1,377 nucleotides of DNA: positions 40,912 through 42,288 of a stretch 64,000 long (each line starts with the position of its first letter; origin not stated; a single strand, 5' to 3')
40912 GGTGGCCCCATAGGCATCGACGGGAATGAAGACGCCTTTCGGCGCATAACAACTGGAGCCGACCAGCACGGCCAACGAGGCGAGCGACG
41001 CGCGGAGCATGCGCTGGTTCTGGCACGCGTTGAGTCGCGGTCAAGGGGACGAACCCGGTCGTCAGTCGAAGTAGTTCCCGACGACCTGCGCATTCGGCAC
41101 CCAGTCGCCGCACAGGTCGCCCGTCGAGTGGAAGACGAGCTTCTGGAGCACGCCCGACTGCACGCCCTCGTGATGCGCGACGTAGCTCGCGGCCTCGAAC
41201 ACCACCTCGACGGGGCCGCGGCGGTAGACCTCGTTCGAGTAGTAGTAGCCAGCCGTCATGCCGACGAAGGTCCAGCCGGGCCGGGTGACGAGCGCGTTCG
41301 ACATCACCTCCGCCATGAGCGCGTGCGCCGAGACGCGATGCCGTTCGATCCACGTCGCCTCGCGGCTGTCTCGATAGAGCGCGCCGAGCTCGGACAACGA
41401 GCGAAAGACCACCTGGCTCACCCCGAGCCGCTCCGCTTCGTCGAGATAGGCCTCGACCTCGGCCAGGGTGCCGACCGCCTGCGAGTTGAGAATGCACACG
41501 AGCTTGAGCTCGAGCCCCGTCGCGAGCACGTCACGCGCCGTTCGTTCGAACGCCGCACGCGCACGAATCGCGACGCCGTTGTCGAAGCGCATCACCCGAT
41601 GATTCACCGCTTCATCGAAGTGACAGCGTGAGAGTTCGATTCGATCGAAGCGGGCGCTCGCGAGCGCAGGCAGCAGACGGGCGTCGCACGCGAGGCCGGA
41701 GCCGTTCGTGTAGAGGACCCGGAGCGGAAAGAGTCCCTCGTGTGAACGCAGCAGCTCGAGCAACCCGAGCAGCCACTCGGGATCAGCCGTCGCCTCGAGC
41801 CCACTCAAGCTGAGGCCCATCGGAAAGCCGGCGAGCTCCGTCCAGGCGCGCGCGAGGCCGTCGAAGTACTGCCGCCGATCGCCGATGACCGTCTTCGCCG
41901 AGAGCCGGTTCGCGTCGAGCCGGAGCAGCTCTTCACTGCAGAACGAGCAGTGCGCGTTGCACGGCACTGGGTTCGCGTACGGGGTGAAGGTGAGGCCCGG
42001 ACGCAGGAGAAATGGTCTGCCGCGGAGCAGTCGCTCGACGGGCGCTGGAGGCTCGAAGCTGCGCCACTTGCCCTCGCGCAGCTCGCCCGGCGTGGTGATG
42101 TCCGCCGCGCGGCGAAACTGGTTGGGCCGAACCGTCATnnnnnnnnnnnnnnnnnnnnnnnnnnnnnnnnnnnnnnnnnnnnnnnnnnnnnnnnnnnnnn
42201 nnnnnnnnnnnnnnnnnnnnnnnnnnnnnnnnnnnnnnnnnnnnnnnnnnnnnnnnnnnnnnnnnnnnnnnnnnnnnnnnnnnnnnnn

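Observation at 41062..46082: Three-gene oxidative/radical module wedged between wzx and the export genes of a polysaccharide operon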

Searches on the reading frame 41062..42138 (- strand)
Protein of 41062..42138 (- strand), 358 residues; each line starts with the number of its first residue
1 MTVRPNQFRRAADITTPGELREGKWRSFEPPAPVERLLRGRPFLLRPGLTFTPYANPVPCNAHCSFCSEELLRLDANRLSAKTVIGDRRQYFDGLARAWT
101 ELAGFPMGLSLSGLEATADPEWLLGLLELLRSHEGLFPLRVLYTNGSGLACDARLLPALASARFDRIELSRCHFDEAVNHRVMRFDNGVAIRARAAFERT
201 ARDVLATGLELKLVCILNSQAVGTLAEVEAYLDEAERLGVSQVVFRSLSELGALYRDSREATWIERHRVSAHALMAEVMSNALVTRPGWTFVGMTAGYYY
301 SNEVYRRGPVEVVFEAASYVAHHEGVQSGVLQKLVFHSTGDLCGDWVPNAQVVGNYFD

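Call 4: search_protein_families(library=pfam, proteins=[window:41062-42138:-], max_evalue=0.01)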
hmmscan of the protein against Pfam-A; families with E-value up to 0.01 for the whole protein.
window:41062-42138:- (358 aa): 0 families

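Call 5: search_protein_families(library=ncbifam, proteins=[window:41062-42138:-], max_evalue=0.01)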
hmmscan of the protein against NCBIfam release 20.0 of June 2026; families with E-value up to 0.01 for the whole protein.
window:41062-42138:- (358 aa): 0 families

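Call 6: search_protein_families(library=pfam, proteins=[window:41062-42138:-], max_evalue=10)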
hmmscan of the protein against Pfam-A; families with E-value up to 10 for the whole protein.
window:41062-42138:- (358 aa): 0 families

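Call 7: search_solved_structures(query=window:41062-42138:-, max_evalue=10)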
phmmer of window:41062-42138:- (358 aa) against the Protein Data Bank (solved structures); distinct sequences matched with E-value up to 10: 0.

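Call 9: find_encoding_contigs(protein=window:41062-42138:-, flank=10000, max_places=6)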
Protein window:41062-42138:- (358 aa): 5 contigs read that carry it; 5 places shown.
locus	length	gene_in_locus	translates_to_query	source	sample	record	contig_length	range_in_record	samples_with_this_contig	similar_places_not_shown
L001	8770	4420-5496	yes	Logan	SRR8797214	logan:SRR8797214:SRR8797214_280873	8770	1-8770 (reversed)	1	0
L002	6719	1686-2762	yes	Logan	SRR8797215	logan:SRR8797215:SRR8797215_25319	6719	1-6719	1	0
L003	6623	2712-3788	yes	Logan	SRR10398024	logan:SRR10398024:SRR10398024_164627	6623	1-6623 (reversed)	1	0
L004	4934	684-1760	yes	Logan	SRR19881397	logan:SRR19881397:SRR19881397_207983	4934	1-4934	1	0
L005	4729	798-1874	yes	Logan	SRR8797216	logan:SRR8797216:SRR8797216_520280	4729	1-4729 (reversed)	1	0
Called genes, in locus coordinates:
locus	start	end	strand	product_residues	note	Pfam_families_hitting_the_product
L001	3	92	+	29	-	?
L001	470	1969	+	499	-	-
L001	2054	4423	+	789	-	PF02668:TauD (faint)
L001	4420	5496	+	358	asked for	-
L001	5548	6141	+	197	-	PF02563:Poly_export, PF10531:SLBB, PF22461:SLBB_2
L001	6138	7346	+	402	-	PF28089:EpsX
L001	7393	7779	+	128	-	PF00072:Response_reg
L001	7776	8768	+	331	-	?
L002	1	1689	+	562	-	?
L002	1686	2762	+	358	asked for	-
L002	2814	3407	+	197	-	PF02563:Poly_export, PF10531:SLBB, PF22461:SLBB_2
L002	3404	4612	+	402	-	PF28089:EpsX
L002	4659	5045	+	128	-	PF00072:Response_reg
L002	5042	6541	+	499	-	-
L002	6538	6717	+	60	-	?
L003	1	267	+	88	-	?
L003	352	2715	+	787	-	PF02668:TauD (faint)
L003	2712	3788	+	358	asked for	-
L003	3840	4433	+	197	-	PF02563:Poly_export, PF10531:SLBB, PF22461:SLBB_2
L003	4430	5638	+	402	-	PF28089:EpsX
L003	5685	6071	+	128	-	PF00072:Response_reg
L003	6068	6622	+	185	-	?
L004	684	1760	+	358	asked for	-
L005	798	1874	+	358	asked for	-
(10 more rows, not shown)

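Call 10: find_homologous_proteins(query=window:41062-42138:-)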
Query window:41062-42138:- (358 aa): 367 proteins with E <= 0.001 among 8000 candidates; the best 120 are listed.
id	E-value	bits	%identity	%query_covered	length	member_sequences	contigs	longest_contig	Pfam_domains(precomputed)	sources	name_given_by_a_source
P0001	8.6e-239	810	99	100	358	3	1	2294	-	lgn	-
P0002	4.1e-219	745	91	100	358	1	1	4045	-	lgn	-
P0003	3.9e-198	676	83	100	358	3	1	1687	-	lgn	-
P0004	4.0e-193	659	81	100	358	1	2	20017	-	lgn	-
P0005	2.7e-188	643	80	100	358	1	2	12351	-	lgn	-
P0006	1.1e-187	641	78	100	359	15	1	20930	-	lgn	-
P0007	4.6e-187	639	78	100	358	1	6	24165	-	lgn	-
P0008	3.3e-178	610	75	100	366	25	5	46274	-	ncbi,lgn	ncbi:MAG: hypothetical protein ABTQ32_11855 [Myxococcaceae bacterium]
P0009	1.0e-177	609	77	99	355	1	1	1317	-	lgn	-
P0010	3.3e-177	607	76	99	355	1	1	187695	-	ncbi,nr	ncbi:MAG: radical SAM protein [Myxococcaceae bacterium]|nr:radical SAM protein [Myxococcaceae bacter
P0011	5.2e-175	600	74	100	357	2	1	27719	-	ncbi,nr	ncbi:MAG: radical SAM protein [Archangium sp.]|nr:radical SAM protein [Archangium sp.]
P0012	1.6e-167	575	71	99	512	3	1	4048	-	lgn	-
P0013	4.8e-167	574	72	99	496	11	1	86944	-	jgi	jgi:MoaA/NifB/PqqE/SkfB family radical SAM enzyme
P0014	5.2e-167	573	71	100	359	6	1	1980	-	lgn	-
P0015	2.0e-166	572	71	100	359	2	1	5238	-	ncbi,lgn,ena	-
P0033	6.0e-151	521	63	99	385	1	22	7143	PF04055.28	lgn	-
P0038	2.0e-146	506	65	98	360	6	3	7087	PF04055.28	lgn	-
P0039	1.3e-145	503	63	99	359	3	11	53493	PF04055.28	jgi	jgi:MoaA/NifB/PqqE/SkfB family radical SAM enzyme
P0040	1.2e-144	500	64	98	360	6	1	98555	PF04055.28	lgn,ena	-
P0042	6.2e-144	498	64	99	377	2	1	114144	PF04055.28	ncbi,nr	ncbi:MAG: radical SAM protein [Myxococcales bacterium]|nr:radical SAM protein [Myxococcales bacteriu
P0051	2.9e-141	489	62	98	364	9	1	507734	-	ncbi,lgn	ncbi:MAG: hypothetical protein U0269_07600 [Polyangiales bacterium]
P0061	3.0e-137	476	61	99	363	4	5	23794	PF04055.28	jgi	jgi:MoaA/NifB/PqqE/SkfB family radical SAM enzyme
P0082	5.0e-118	412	51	99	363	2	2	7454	PF04055.28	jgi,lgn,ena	-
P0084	7.0e-112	392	52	94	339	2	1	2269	PF04055.28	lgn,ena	-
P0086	4.3e-110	386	50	99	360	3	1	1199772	-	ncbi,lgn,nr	ncbi:MAG: hypothetical protein H7A25_09510 [Leptospiraceae bacterium]|nr:hypothetical protein [Lepto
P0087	1.6e-109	384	51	94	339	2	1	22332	PF04055.28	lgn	-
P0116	2.1e-90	321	46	97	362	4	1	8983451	-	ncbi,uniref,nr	ncbi:radical SAM protein [Rhodocytophaga rosea]|uniref:Radical SAM protein n=1 Tax=Rhodocytophaga ro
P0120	7.6e-90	320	46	94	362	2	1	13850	PF04055.28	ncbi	-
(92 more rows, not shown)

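Call 11: find_encoding_contigs(protein=P0116, flank=10000, max_places=2)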
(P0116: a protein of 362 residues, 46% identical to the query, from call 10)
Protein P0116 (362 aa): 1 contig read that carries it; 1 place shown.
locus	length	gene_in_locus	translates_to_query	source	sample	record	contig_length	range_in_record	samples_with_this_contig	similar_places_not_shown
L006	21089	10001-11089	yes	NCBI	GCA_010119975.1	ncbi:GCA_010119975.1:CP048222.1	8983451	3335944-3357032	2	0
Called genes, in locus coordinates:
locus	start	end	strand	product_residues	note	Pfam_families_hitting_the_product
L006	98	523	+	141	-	PF22381:Staph_reg_Sar_Rot, PF01047:MarR, PF03965:Penicillinase_R (faint), PF12802:MarR_2, PF13463:HTH_27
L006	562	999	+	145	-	PF02566:OsmC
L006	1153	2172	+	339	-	PF00296:Bac_luciferase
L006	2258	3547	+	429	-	PF01595:CNNM, PF00571:CBS, PF03471:CorC_HlyC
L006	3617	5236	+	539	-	PF00999:Na_H_Exchanger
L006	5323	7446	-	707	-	PF01315:Ald_Xan_dh_C, PF02738:MoCoBD_1, PF20256:MoCoBD_2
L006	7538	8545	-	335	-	PF00941:FAD_binding_5, PF03450:CO_deh_flav_C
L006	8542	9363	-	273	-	PF13085:Fer2_3, PF00111:Fer2, PF01799:Fer2_2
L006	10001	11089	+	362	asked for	-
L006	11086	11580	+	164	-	-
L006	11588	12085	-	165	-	PF14534:DUF4440 (weak)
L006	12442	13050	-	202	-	PF11827:DUF3347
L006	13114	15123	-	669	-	PF00072:Response_reg, PF00989:PAS, PF08448:PAS_4 (weak), PF13188:PAS_8, PF13426:PAS_9, PF08447:PAS_3 (faint), PF00512:HisKA (weak), PF02518:HATPase_c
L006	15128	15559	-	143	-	PF00072:Response_reg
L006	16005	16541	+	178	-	PF02620:YceD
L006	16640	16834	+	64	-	PF01783:Ribosomal_L32p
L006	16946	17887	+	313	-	PF02504:FA_synthesis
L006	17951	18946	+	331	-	PF00108:Thiolase_N, PF08545:ACP_syn_III, PF08541:ACP_syn_III_C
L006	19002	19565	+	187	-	PF08207:EFP_N, PF01132:EFP, PF09285:Elong-fact-P_C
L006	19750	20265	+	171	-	PF00364:Biotin_lipoyl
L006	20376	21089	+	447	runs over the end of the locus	PF00289:Biotin_carb_N, PF02222:ATP-grasp, PF02786:CPSase_L_D2, PF07478:Dala_Dala_lig_C, PF02785:Biotin_carb_C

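Call 12: find_encoding_contigs(protein=P0086, flank=10000, max_places=2)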
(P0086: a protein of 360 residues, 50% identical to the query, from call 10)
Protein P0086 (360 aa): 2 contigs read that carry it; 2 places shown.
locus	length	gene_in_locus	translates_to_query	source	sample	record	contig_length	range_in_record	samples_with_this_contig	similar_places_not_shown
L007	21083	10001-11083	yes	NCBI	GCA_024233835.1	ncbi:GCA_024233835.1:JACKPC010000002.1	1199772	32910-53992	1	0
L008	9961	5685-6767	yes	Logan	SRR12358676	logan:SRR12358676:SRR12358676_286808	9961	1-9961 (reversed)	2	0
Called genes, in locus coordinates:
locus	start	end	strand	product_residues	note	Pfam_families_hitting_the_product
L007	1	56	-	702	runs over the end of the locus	PF24885:TPR_NPHP3, PF13424:TPR_12, PF24885:TPR_NPHP3, PF13374:TPR_10, PF13424:TPR_12, PF13374:TPR_10, PF13424:TPR_12, PF13374:TPR_10, +16 more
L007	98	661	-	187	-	-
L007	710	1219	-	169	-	-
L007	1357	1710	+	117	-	-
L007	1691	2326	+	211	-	-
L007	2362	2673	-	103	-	PF08869:XisI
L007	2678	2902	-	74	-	PF04255:DUF433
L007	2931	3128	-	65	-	-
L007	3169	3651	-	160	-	PF11848:DUF3368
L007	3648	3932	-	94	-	PF03683:UPF0175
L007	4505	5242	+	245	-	PF13367:PrsW-protease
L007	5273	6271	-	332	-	-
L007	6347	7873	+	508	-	-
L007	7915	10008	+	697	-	PF02668:TauD (faint)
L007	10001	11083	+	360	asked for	-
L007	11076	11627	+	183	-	-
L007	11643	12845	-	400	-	PF00691:OmpA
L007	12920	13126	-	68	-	-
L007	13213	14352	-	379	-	-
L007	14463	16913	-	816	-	PF08448:PAS_4, PF00989:PAS, PF08448:PAS_4, PF13188:PAS_8 (weak), PF13426:PAS_9, PF08447:PAS_3, PF00990:GGDEF, PF00563:EAL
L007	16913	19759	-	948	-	PF13472:Lipase_GDSL_2 (faint), PF03062:MBOAT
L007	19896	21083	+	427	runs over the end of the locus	-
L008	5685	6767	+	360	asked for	-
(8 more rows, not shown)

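Call 13: find_encoding_contigs(protein=P0051, flank=10000, max_places=2)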
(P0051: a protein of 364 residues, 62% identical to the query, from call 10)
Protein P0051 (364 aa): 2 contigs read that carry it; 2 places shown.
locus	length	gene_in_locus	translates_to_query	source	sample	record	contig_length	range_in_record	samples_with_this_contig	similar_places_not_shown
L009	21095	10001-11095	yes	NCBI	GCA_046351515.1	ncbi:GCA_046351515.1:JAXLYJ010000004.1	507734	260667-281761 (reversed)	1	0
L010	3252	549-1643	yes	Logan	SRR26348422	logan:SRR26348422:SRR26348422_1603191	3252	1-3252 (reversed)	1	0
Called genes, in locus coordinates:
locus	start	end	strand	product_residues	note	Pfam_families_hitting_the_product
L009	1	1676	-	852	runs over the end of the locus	PF00350:Dynamin_N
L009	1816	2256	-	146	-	-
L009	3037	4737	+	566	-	PF00089:Trypsin, PF14517:Tachylectin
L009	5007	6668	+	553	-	-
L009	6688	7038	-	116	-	PF00903:Glyoxalase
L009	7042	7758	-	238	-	-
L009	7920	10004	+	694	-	PF02668:TauD (faint)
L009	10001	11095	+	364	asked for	-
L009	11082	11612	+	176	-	-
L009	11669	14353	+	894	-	PF17900:Peptidase_M1_N, PF01433:Peptidase_M1, PF13646:HEAT_2, PF03130:HEAT_PBS (faint), PF13646:HEAT_2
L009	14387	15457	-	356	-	PF00753:Lactamase_B, PF00581:Rhodanese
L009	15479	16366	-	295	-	PF01925:TauE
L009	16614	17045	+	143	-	PF04143:Sulf_transp (weak)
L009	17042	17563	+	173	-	PF20398:DUF6691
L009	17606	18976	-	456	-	PF08448:PAS_4 (faint), PF00158:Sigma54_activat, PF14532:Sigma54_activ_2, PF07728:AAA_5, PF25601:AAA_lid_14, PF02954:HTH_8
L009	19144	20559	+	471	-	PF03781:FGE-sulfatase (faint)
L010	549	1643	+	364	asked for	-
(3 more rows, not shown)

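Call 17: find_related_loci(query=A1, collection=genome_contigs, flank=10000)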
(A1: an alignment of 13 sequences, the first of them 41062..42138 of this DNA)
Query A1 (358 aa) in genome_contigs; peptide patterns used: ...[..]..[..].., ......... (x = any residue, [..] = any of these).
73 stretches matched a pattern; 58 encode a relative of the query (tblastn E <= 1e-3); 58 distinct loci.
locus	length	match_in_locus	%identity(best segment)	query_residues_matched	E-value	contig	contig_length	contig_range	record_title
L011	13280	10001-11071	78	1-357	0e+0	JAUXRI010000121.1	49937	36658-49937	MAG: Myxococcales bacterium isolate C12_maxbin.062_sub C12_k141_392642, whole genome shotgun sequence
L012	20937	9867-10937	77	1-358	0e+0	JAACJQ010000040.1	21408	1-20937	MAG: Archangiaceae bacterium isolate LZH k87_47004, whole genome shotgun sequence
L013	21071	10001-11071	76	1-358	0e+0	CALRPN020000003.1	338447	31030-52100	MAG: Archangium gephyra isolate JJ-KV9-13-1-m1-bin299 genome assembly, contig: JJ-KV9-13-C3, whole genome shotgun sequen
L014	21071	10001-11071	75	1-358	0e+0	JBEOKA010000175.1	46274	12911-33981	MAG: Myxococcaceae bacterium isolate mt_II.5 NODE_159_length_46274_cov_8.607261, whole genome shotgun sequence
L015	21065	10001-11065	76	3-358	8e-179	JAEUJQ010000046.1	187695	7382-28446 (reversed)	MAG: Myxococcaceae bacterium isolate new MAG-73 k141_1286365, whole genome shotgun sequence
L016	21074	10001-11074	70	1-358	2e-167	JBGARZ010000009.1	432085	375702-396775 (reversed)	MAG: Polyangiales bacterium isolate MAG_AAO_H10.19 AAOH10-19_opera_contig_76, whole genome shotgun sequence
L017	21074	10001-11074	69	1-358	5e-163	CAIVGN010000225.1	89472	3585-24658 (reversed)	MAG: uncultured Archangium sp. isolate Ja1_bin-1494 genome assembly, contig: bin-1494:225/251, whole genome shotgun sequ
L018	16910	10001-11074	68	1-357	4e-161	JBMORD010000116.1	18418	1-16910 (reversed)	MAG: Myxococcota bacterium isolate Betzabe_MAG171 MAG171_116, whole genome shotgun sequence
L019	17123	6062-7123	67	1-357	2e-159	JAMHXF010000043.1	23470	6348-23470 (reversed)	MAG: Archangium sp. isolate UR_AS_maxbin.062 k201_1825164, whole genome shotgun sequence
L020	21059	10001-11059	66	2-357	1e-156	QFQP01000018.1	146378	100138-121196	MAG: Archangium gephyra isolate S2_003_000_R2_14 S2_003_000_R2_scaffold_111, whole genome shotgun sequence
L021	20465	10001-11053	67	4-357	2e-156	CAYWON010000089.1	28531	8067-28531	MAG TPA_asm: uncultured Archangium sp. isolate binchicken_co179_1 genome assembly, contig: NODE_3844_length_28531_cov_5.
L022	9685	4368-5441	64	1-358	4e-155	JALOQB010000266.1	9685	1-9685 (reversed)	MAG: Polyangiaceae bacterium isolate Prado144 scaffold_14658, whole genome shotgun sequence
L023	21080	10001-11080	64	4-356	3e-152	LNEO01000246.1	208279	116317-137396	MAG: Deltaproteobacteria bacterium Ga0077539 Ga0077539_1211.1, whole genome shotgun sequence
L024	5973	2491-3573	63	4-357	5e-148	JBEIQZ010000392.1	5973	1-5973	MAG: Alphaproteobacteria bacterium isolate Sample-107-S7-bin-62 Sample_107_S7-bin_62-k141_898601, whole genome shotgun s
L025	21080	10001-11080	64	4-356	7e-145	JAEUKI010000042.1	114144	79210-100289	MAG: Myxococcales bacterium isolate new MAG-91 k141_66171, whole genome shotgun sequence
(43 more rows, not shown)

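Call 20: search_protein_families(library=pfam, proteins=[L006:11086-11580:+, L007:11076-11627:+, L009:11082-11612:+, L007:6347-7873:+, L009:5007-6668:+], max_evalue=1)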
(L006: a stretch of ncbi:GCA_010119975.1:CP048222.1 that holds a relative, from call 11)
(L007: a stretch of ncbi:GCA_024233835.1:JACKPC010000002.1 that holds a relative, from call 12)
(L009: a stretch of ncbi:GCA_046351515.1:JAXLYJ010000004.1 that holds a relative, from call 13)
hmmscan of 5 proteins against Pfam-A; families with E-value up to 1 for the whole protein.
L006:11086-11580:+ (164 aa): 0 families

L007:11076-11627:+ (183 aa): 0 families

L009:11082-11612:+ (176 aa): 3 families
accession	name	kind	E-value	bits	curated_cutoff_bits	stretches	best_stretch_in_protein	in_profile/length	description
PF14907.12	NTP_transf_5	-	0.00037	20.6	31.2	1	10-70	64-123/249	Uncharacterised nucleotidyltransferase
PF10620.15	MdcG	-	0.01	16.2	26.5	1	9-62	20-72/121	Phosphoribosyl-dephospho-CoA transferase MdcG C-terminal domain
PF10706.15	Aminoglyc_resit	-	0.13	12.8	21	1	10-82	6-76/149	Aminoglycoside-2''-adenylyltransferase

L007:6347-7873:+ (508 aa): 0 families

L009:5007-6668:+ (553 aa): 0 families

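Call 21: search_solved_structures(query=L009:11082-11612:+, max_evalue=10)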
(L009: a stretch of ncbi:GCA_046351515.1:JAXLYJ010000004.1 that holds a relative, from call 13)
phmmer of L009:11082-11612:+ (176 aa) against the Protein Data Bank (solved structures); distinct sequences matched with E-value up to 10: 2.
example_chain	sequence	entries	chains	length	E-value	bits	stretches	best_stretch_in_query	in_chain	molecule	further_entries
9p9u_A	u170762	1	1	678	0.033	17.4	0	121-168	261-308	Epidermal growth factor receptor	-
6tmg_r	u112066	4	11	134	0.17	15.1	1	125-169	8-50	ATPTG12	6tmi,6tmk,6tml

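Call 27: find_encoding_contigs(protein=P0002, flank=10000, max_places=2)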
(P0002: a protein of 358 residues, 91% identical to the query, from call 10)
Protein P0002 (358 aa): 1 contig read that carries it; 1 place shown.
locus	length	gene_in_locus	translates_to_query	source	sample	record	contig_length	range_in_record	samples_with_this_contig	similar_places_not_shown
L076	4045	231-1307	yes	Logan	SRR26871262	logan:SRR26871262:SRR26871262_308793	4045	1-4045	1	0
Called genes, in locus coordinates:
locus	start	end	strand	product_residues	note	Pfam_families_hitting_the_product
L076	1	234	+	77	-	?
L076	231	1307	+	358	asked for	-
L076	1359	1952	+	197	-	PF02563:Poly_export, PF10531:SLBB, PF22461:SLBB_2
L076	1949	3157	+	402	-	PF28089:EpsX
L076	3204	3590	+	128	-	PF00072:Response_reg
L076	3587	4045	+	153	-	?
